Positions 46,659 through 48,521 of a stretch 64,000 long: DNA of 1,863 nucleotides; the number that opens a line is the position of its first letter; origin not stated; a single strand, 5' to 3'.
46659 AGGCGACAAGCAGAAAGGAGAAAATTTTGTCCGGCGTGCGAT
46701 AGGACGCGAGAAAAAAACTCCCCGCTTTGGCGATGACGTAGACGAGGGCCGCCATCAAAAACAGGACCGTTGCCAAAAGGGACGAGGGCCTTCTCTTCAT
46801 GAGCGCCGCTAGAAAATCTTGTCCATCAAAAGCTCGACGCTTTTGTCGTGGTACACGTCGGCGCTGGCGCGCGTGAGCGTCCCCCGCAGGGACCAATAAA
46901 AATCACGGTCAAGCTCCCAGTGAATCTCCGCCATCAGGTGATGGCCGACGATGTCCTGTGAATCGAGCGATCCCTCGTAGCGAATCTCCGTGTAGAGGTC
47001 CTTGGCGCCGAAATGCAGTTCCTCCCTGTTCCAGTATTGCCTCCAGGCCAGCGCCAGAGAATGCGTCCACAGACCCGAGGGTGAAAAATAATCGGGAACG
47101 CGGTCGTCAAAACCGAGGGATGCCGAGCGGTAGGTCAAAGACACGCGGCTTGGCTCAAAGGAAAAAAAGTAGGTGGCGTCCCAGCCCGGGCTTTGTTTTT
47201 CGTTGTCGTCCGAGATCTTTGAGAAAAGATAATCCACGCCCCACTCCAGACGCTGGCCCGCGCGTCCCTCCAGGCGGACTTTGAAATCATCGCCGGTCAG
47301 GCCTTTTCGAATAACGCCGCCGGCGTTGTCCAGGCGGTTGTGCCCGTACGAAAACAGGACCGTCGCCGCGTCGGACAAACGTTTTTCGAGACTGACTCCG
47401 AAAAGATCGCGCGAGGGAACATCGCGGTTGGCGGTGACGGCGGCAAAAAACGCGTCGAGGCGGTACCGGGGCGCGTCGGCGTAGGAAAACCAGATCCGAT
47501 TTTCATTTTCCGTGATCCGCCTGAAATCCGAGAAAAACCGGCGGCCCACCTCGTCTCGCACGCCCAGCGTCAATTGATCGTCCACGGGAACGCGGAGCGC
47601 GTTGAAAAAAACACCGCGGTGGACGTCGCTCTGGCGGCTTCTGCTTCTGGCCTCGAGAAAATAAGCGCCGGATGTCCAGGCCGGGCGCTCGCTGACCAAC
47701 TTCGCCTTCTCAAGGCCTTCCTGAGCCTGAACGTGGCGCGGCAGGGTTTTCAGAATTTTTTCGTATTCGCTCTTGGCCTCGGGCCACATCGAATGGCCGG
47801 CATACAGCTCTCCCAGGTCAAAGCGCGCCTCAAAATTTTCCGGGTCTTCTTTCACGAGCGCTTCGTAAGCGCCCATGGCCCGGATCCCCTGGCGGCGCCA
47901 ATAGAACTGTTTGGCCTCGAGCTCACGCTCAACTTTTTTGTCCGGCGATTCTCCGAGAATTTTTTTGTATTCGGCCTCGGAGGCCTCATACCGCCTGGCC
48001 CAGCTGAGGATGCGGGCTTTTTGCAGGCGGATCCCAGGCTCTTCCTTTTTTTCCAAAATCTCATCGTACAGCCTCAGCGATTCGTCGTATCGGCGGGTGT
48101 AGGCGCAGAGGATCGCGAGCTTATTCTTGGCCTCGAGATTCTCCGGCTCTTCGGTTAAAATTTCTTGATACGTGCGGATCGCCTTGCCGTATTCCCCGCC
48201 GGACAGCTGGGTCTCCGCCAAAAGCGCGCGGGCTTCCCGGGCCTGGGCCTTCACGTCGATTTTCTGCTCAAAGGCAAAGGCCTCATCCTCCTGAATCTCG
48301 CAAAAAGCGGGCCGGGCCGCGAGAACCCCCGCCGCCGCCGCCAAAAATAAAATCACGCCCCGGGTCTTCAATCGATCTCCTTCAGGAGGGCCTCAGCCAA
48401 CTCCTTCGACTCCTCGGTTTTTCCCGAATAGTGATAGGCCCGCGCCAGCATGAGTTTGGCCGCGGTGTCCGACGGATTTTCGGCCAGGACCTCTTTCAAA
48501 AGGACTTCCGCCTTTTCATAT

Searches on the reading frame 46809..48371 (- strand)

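Call 41: search_protein_families(library=pfam, proteins=[window:46809-48371:-], max_evalue=0.00001)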
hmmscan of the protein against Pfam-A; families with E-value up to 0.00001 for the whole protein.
window:46809-48371:- (520 aa): 7 families
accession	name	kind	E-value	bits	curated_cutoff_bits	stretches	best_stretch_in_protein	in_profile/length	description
PF14559.12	TPR_19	-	2.3e-14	53.9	25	0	59-109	5-55/68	Tetratricopeptide repeat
PF13432.12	TPR_16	-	1.2e-10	42.1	32.7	0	51-108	3-60/65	Tetratricopeptide repeat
PF13428.12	TPR_14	-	2.1e-09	37.6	23.5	0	46-87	2-43/44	Tetratricopeptide repeat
PF24575.1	TPR_Slam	-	2.4e-09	38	35.2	0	47-97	52-99/104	Surface lipoprotein assembly modifier, N-terminal TPR repeats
PF07719.23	TPR_2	-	5.1e-08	32.9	27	0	80-108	2-30/34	Tetratricopeptide repeat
PF14561.12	TPR_20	-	2.2e-06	28.3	25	0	167-226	9-65/90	Tetratricopeptide repeat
PF13176.12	TPR_7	-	8e-06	26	27.9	0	49-79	3-35/36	Tetratricopeptide repeat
